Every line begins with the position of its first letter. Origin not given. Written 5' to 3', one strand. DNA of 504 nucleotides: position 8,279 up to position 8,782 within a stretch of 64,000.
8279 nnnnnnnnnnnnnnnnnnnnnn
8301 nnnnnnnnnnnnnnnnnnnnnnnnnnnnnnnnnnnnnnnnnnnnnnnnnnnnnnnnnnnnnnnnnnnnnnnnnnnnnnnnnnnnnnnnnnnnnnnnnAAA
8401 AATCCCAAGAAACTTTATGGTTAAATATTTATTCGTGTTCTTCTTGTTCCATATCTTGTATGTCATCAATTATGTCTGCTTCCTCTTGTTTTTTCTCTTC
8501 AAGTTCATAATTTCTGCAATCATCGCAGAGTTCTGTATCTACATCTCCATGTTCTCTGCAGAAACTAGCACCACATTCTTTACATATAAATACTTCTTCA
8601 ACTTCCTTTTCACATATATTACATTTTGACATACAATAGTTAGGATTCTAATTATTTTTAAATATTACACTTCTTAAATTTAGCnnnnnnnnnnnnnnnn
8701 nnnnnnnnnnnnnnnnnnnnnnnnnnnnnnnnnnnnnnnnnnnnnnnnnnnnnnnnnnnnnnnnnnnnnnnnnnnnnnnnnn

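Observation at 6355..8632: HerA/FtsK-like ATPase-wHTH fusion bracketed by two paralogous AN1-like zinc-finger mini-proteins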

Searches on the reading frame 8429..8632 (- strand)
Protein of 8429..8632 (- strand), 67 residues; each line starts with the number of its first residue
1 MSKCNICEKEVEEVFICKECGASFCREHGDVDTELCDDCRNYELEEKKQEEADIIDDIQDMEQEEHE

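Call 3: search_protein_families(library=pfam, proteins=[window:8429-8632:-], max_evalue=1)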
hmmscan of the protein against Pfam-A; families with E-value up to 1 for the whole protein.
window:8429-8632:- (67 aa): 16 families
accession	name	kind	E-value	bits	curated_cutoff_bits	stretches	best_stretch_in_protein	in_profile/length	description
PF01428.23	zf-AN1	-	0.0013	19.2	27.9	1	4-29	1-28/40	AN1-like Zinc finger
PF14634.12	zf-RING_5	-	0.0073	16.7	27.9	1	3-40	1-42/43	zinc-RING finger domain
PF22586.1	ANCHR-like_BBOX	-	0.01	16.3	27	1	4-28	2-24/39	ANCHR-like B-box zinc-binding domain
PF17982.7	C5HCH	-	0.018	15.6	26.3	1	3-30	3-28/50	NSD Cys-His rich domain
PF02148.25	zf-UBP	-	0.03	15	22.7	1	4-26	1-22/63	Zn-finger in ubiquitin-hydrolases and other protein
PF18912.6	DZR_2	-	0.049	13.9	27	1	24-41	12-29/56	Double zinc ribbon domain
PF13923.12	zf-C3HC4_2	-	0.06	13.6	27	1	3-27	1-25/40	Zinc finger, C3HC4 type (RING finger)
PF03107.22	C1_2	-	0.12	13.2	26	1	2-25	18-44/48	C1 domain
PF13912.12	zf-C2H2_6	-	0.13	12.7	25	1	14-24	1-11/27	C2H2-type zinc finger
PF09947.15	DUF2180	-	0.23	12.1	22.2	1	3-50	2-51/68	Uncharacterized protein conserved in archaea (DUF2180)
PF13922.11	PHD_3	-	0.38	11.4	25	1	4-39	32-66/68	PHD domain of transcriptional enhancer, Asx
PF01155.25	HypA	-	0.5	10.8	28.9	1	5-54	61-107/112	Hydrogenase/urease nickel incorporation, metallochaperone, hypA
PF25080.1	zf_RING-like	-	0.51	10.8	27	0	4-27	3-28/48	RING zinc finger-like domain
PF00097.31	zf-C3HC4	-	0.56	10.6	21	1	4-26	1-23/40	Zinc finger, C3HC4 type (RING finger)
PF07191.17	Zn_ribbon_6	-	0.75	10.3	25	0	3-40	18-56/67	Double zinc ribbon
PF01363.27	FYVE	-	0.83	10.3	27.8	0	2-44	9-43/67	FYVE zinc finger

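Call 5: search_protein_families(library=ncbifam, proteins=[window:8429-8632:-], max_evalue=1)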
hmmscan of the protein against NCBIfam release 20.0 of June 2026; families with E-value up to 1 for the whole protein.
window:8429-8632:- (67 aa): 6 families
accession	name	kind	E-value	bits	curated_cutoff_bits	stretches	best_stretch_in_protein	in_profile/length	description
TIGR00416.1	sms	equivalog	0.27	9.9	403.05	1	12-49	5-38/454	DNA repair protein RadA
NF050000.1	IS1_IS1595_Zn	domain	0.39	11.3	28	1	15-25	22-32/34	IS1/IS1595 family N-terminal zinc-binding domain-containing protein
NF003161.0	PRK04136.1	equivalog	0.43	10.2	54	0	1-51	1-46/49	50S ribosomal protein L40e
NF001380.0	PRK00279.1-2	equivalog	0.48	9.8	251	1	13-60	126-173/216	adenylate kinase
NF048018.1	IS256_N_4Cys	domain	0.51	11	27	1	15-24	22-31/31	transposase-like zinc-binding domain-containing protein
NF011302.0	PRK14714.1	equivalog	0.77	7.1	1791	1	2-59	693-747/1350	DNA-directed DNA polymerase II large subunit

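Call 6: search_protein_families(library=padloc, proteins=[window:8429-8632:-], max_evalue=1)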
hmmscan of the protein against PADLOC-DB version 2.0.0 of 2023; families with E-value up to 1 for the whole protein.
window:8429-8632:- (67 aa): 1 family
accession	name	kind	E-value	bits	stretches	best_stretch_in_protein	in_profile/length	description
PDLC00036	DruE3|DruE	-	0.35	5.8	1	2-65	440-504/2023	SNF2 family N-terminal domain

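Call 32: find_homologous_proteins(query=A2, max_evalue=0.01)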
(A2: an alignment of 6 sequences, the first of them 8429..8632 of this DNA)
Query A2 (6 sequences) (67 aa, profile of the alignment): 16 proteins with E <= 0.01 among 78 candidates.
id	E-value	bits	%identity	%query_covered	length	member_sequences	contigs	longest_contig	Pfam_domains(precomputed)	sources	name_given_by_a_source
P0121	1.3e-25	107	50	96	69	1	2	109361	-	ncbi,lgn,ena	-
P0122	1.4e-25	107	100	100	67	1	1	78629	-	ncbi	-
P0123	1.1e-24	104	55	96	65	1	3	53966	-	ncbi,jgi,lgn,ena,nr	ncbi:MAG: hypothetical protein J7K22_01915 [Nanoarchaeota archaeon]|nr:hypothetical protein [Nanoarc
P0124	1.7e-24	103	57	97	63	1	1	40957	-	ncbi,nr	ncbi:MAG: hypothetical protein J7K73_04125 [Nanoarchaeota archaeon]|nr:hypothetical protein [Nanoarc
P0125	6.5e-24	102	72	100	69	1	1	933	-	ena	-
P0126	2.1e-22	97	54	100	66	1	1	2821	-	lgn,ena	-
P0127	2.4e-21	93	36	96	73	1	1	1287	-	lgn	-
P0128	3.4e-21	93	54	58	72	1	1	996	-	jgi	-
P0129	3.5e-21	93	40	79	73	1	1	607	-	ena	-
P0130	1.0e-20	91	54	97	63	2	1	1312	-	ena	-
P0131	1.1e-20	91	40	100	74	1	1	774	-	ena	-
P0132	2.7e-20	90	51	100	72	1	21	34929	-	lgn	-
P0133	5.0e-20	89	52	97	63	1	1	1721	-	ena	-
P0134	1.7e-19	87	53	88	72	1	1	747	-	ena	-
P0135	1.3e-18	85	32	93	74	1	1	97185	-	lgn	-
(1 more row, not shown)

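Call 37: search_solved_structures(query=A2, max_evalue=10, show_alignments=3)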
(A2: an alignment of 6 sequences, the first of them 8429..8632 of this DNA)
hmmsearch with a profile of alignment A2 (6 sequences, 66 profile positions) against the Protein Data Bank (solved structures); distinct sequences matched with E-value up to 10: 79 (the best 60 are shown).
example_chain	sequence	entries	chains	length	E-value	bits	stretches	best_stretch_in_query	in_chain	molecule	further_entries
5v3m_C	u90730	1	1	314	2.7e-06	30.6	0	12-26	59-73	Zinc finger protein 568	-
5wjq_D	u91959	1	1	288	3.2e-06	30.4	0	12-26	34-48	Zinc finger protein 568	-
5v3j_E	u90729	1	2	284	5e-06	29.8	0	12-26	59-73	Zinc finger protein 568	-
2i13_A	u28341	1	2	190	6.4e-06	29.5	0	13-28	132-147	Aart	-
5egb_A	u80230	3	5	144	1.1e-05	28.8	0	13-26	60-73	Histone-lysine N-methyltransferase PRDM9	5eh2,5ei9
5v3g_D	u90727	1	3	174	2e-05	27.9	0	13-26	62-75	PR domain zinc finger protein 9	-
1mey_C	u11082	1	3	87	0.0017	21.7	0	12-28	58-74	CONSENSUS ZINC FINGER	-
1x6e_A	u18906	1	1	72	0.006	20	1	12-33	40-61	Zinc finger protein 24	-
1faq_A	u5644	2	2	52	0.0084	19.5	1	2-38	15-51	RAF-1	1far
2ee8_A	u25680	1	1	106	0.0093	19.3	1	10-26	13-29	Protein odd-skipped-related 2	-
6s53_B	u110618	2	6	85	0.011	19.1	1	3-65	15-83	E3 ubiquitin-protein ligase TRIM21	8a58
6fga_A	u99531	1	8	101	0.016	18.6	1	3-65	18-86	E3 ubiquitin-protein ligase TRIM21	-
7bbd_B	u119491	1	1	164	0.039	17.3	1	3-65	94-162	Polyubiquitin-B,E3 ubiquitin-protein ligase TRIM21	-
5olm_A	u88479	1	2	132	0.042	17.2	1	3-65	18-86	E3 ubiquitin-protein ligase TRIM21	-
6xgu_B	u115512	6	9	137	0.047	17.1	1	2-38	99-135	RAF proto-oncogene serine/threonine-protein kinase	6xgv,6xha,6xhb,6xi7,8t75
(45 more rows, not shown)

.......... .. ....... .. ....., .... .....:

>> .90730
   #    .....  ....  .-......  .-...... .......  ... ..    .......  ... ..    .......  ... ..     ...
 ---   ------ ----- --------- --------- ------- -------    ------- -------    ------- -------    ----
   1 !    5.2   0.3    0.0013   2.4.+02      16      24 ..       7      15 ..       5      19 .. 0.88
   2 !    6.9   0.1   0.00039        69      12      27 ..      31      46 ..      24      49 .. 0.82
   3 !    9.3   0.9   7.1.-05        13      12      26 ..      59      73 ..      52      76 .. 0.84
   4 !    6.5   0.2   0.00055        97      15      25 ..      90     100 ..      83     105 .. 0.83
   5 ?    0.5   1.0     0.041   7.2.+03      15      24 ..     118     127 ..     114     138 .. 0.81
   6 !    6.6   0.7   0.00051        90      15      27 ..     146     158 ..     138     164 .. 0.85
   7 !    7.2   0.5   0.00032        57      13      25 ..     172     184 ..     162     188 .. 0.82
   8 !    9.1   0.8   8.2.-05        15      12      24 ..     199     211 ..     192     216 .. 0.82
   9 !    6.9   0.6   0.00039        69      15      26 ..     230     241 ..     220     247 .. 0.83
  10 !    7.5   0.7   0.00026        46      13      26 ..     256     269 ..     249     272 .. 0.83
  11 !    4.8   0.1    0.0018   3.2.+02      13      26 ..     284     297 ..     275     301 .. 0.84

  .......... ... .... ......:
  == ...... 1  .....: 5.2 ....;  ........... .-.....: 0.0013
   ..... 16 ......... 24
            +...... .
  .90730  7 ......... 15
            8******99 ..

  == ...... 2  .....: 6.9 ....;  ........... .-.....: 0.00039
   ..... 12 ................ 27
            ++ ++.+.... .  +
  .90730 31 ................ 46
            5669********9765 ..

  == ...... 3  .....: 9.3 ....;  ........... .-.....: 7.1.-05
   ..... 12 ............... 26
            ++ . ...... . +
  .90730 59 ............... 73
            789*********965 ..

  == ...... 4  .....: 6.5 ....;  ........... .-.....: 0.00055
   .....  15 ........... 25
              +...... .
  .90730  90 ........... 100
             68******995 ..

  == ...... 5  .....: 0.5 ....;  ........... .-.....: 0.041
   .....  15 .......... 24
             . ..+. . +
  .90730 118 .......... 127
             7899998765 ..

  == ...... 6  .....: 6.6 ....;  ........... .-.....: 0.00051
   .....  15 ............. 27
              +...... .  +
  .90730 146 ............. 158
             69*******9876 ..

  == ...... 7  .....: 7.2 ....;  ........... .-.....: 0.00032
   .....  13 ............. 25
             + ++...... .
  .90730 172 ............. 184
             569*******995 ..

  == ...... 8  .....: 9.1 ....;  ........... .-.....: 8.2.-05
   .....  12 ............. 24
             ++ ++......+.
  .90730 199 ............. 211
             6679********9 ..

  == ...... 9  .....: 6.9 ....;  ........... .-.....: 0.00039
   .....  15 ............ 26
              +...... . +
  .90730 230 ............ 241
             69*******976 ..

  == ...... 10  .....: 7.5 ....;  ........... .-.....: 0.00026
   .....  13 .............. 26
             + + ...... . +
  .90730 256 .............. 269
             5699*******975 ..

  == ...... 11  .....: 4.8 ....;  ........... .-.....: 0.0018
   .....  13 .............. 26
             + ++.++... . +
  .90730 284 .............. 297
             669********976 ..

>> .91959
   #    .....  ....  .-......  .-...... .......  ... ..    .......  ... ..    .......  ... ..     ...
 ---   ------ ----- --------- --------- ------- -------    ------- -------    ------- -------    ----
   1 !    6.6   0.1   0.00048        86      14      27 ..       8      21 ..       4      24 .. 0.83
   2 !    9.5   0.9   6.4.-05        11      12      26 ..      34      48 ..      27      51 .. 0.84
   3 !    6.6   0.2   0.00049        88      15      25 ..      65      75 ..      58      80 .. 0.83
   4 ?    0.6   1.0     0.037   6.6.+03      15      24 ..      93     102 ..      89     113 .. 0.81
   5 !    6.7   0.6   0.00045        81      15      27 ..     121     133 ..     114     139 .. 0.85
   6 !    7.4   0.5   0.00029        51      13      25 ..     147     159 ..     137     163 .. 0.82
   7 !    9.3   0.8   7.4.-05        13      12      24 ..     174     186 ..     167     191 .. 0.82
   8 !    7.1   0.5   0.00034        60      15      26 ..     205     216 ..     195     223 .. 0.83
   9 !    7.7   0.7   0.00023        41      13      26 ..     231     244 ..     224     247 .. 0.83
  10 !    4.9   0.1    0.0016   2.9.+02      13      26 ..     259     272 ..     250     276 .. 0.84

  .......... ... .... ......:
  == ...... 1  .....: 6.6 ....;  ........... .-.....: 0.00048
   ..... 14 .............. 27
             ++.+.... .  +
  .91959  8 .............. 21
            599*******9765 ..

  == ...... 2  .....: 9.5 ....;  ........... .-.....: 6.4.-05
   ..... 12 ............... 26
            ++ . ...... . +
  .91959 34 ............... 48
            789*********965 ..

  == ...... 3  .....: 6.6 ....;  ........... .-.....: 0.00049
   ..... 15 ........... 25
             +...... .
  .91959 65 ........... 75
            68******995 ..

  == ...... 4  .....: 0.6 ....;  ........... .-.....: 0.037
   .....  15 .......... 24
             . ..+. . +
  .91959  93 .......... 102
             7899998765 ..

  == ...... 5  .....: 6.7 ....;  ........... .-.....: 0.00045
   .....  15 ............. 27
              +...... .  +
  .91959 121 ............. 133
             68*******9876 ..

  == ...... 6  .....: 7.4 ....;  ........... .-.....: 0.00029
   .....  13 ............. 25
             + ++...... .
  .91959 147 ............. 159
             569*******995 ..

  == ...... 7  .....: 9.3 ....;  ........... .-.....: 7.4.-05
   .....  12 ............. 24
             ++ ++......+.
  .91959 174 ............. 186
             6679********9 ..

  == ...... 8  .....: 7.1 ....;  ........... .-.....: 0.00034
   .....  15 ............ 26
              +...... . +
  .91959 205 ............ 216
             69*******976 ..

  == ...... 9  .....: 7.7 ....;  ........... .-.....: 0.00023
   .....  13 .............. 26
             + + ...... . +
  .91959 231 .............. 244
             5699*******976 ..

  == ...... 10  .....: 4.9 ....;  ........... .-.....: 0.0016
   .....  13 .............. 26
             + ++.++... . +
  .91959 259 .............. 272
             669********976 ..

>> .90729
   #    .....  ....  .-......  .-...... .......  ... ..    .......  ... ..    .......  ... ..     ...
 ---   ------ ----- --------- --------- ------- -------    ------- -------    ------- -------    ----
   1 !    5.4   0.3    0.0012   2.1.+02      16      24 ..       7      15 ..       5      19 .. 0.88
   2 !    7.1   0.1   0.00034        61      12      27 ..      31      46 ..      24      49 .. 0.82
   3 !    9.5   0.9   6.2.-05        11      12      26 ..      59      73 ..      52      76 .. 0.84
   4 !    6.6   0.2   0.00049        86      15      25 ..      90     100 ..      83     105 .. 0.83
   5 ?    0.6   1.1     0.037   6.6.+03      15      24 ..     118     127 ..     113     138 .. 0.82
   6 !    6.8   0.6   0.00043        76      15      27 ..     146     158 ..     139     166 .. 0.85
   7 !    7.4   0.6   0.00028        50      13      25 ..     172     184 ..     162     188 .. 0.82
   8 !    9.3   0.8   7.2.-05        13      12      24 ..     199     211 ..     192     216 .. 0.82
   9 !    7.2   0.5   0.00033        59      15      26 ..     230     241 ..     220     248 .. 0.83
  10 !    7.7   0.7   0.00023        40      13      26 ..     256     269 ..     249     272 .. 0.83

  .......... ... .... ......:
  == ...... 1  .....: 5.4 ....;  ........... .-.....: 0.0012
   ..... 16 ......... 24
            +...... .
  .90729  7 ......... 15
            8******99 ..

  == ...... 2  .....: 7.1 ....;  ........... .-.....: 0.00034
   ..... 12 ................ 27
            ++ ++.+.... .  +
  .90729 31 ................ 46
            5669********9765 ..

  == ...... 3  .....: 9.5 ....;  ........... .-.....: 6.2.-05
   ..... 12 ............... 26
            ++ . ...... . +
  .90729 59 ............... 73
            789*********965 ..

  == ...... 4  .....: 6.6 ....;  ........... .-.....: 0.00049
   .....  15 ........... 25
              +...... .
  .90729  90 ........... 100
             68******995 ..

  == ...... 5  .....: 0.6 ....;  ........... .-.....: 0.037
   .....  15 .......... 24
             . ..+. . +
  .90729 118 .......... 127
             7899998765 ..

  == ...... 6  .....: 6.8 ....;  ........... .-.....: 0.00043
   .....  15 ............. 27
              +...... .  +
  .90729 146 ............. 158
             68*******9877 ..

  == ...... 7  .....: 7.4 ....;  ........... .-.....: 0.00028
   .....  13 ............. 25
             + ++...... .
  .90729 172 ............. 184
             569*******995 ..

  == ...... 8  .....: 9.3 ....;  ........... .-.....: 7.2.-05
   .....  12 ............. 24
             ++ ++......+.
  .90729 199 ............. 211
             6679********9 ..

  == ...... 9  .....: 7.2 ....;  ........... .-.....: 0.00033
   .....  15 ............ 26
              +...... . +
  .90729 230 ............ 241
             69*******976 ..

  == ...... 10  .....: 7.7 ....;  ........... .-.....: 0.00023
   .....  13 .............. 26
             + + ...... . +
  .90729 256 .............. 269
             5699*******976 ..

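Call 64: predict_structure(alignment_id=A4)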
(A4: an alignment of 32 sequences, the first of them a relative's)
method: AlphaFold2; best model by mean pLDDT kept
length: 67 residues; sequences in the alignment: 32
mean_pLDDT: 81.1   pTM: 0.56
mean pLDDT of the five models: 81.1, 80.1, 79.9, 79.7, 73.8
residues with pLDDT >= 90: 34; 70-90: 16; 50-70: 16; < 50: 1
segments of 3 or more residues with pLDDT < 50: none
pLDDT, mean of each block of 10 residues (from residue 1): 89 92 93 91 78 62 55
secondary structure, 60 per line:
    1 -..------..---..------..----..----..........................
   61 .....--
elements in order: H37-65

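Call 77: fold_search(model_id=the predicted structure, library=pdb)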
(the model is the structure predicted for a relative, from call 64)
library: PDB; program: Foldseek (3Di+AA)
matches with E <= 10: 481; with E <= 0.001: 0
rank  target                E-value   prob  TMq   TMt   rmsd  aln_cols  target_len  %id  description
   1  1vfy                  2.5e-01  0.94  0.50  0.50   4.4        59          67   27  PHOSPHATIDYLINOSITOL-3-PHOSPHATE BINDING FYVE DOMAIN OF VPS27P PROTEIN FROM SACCHAROMYCES CEREVISIAE (released 1999-05-06)
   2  2puy_A                2.7e-01  0.63  0.41  0.45   4.8        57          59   16  Crystal Structure of the BHC80 PHD finger (released 2007-08-14)
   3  2puy_B                3.3e-01  0.54  0.40  0.44   4.9        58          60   19  Crystal Structure of the BHC80 PHD finger (released 2007-08-14)
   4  1f62_MODEL_1_A        4.1e-01  0.63  0.42  0.52   3.5        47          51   23  WSTF-PHD (released 2000-12-27)
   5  5fb1_A                4.4e-01  0.60  0.44  0.20   4.0        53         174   23  Crystal Structure of a PHD finger bound to histone H3 K9me3 peptide (released 2016-05-04)
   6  6q3m_B                5.1e-01  0.30  0.27  0.10   2.9        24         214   29  Structure of CHD4 PHD2 - tandem chromodomains (released 2019-12-25)
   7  5fb0_A                5.4e-01  0.63  0.46  0.21   3.5        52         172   25  Crystal Structure of a PHD finger bound to histone H3 T3ph peptide (released 2016-05-04)
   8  5hh7_A                5.4e-01  0.57  0.41  0.16   4.2        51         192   22  crystal structure of Arabidopsis ORC1b BAH-PHD cassette in complex with unmodified H3 peptide (released 2016-03-09)
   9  5fb0_C                5.8e-01  0.51  0.45  0.21   3.9        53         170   23  Crystal Structure of a PHD finger bound to histone H3 T3ph peptide (released 2016-05-04)
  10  6q3m_C                5.8e-01  0.33  0.28  0.10   2.9        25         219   28  Structure of CHD4 PHD2 - tandem chromodomains (released 2019-12-25)
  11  2yw8                  6.2e-01  0.77  0.49  0.53   4.5        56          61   25  Crystal structure of human RUN and FYVE domain-containing protein (released 2008-04-22)
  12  5pwe_B                7.2e-01  0.44  0.43  0.20   3.9        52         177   23  PanDDA analysis group deposition -- Crystal Structure of SP100 after initial refinement with no ligand modelled (struc (released 2017-03-22)
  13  6q3m_D                7.7e-01  0.25  0.27  0.10   2.9        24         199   29  Structure of CHD4 PHD2 - tandem chromodomains (released 2019-12-25)
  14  3zpv_E                8.3e-01  0.25  0.36  0.37   4.1        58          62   24  Crystal structure of Drosophila Pygo PHD finger in complex with Legless HD1 domain (released 2013-10-30)
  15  8yv8_K                8.9e-01  0.21  0.36  0.26   4.0        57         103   18  Cryo-EM structure of CDCA7 bound to nucleosome including hemimethylated CpG site in Widom601 positioning sequence. (released 2024-07-31)
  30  1x4v_MODEL_1_A        1.2e+00  0.41  0.34  0.36   2.0        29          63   28  Solution structure of the zf-AN1 domain from human hypothetical protein LOC130617 (released 2005-11-15)
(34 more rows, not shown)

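Call 78: search_protein_representatives(alignment_id=A4)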
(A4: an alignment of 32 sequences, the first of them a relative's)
Query: 32 sequences, 79 profile positions. Proteins with E-value up to 0.001 (for the whole library): 171; up to 1e-10: 8; up to 1e-30: 0. The best 150 are listed.
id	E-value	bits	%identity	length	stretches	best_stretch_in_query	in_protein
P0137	1.1e-27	112.1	-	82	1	1-75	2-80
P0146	3.3e-26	107.3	-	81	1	1-76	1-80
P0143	1.0e-21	92.9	-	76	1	1-72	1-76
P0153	2.6e-20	88.4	-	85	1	2-74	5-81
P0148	1.5e-18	82.7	-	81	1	2-74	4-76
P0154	1.4e-14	70.0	-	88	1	3-72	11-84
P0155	1.3e-13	66.9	-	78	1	3-71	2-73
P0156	2.3e-13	66.1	-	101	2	31-73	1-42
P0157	8.2e-10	54.8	-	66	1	31-77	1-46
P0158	3.2e-09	52.9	-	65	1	31-76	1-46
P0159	1.0e-08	51.2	-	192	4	11-72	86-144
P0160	1.3e-08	50.9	-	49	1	31-77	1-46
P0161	2.9e-08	49.8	-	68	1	18-75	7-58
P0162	3.0e-08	49.8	-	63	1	33-74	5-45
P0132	3.2e-08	49.7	-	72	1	31-76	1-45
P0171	1.4e-07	47.7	-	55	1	31-75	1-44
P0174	1.9e-07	47.2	-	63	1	31-77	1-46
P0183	7.2e-07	45.3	-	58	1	31-75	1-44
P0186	1.2e-06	44.6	-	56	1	31-72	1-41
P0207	7.1e-06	42.1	-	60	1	31-75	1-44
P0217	1.8e-05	40.9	-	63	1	31-76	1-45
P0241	8.4e-05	38.7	-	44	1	31-74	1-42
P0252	1.5e-04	37.9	-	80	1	31-75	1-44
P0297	5.8e-04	36.0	-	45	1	31-73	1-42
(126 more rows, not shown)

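Call 81: search_protein_families(library=pfam, alignment_id=A6, max_evalue=0.01)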
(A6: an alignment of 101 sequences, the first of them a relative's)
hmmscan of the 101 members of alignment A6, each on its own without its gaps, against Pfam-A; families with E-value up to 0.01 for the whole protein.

A. member 1, P0122 (67 aa): 2 families
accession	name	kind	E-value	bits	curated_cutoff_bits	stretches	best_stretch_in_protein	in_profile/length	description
PF01428.23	zf-AN1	-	0.0013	19.2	27.9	1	4-29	1-28/40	AN1-like Zinc finger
PF14634.12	zf-RING_5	-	0.0073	16.7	27.9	0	3-40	1-42/43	zinc-RING finger domain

B. families by the number of members that match (of 101 scanned): 36 families (the first 25 are shown)
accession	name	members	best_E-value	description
PF22586.1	ANCHR-like_BBOX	20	6.6e-05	ANCHR-like B-box zinc-binding domain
PF04438.22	zf-HIT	15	5.5e-05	HIT zinc finger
PF01428.23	zf-AN1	12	0.00023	AN1-like Zinc finger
PF12773.13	DZR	10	7.8e-05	Double zinc ribbon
PF00643.29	zf-B_box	9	0.00049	B-box zinc finger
PF03107.22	C1_2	7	0.0005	C1 domain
PF01753.24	zf-MYND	7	0.0021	MYND finger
PF14445.12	Prok-RING_2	6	2.2e-06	Prokaryotic RING finger family 2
PF13248.11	Zn_ribbon_3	6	6.5e-05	zinc-ribbon domain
PF01363.27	FYVE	6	0.00011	FYVE zinc finger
PF13923.12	zf-C3HC4_2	5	0.00016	Zinc finger, C3HC4 type (RING finger)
PF25287.1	zf-B_box_Trim66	3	0.0008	Trim66, B-box zinc-binding domain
PF00097.31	zf-C3HC4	3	0.00085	Zinc finger, C3HC4 type (RING finger)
PF01485.27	IBR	3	0.0066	IBR domain, a half RING-finger domain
PF17982.7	C5HCH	2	0.00032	NSD Cys-His rich domain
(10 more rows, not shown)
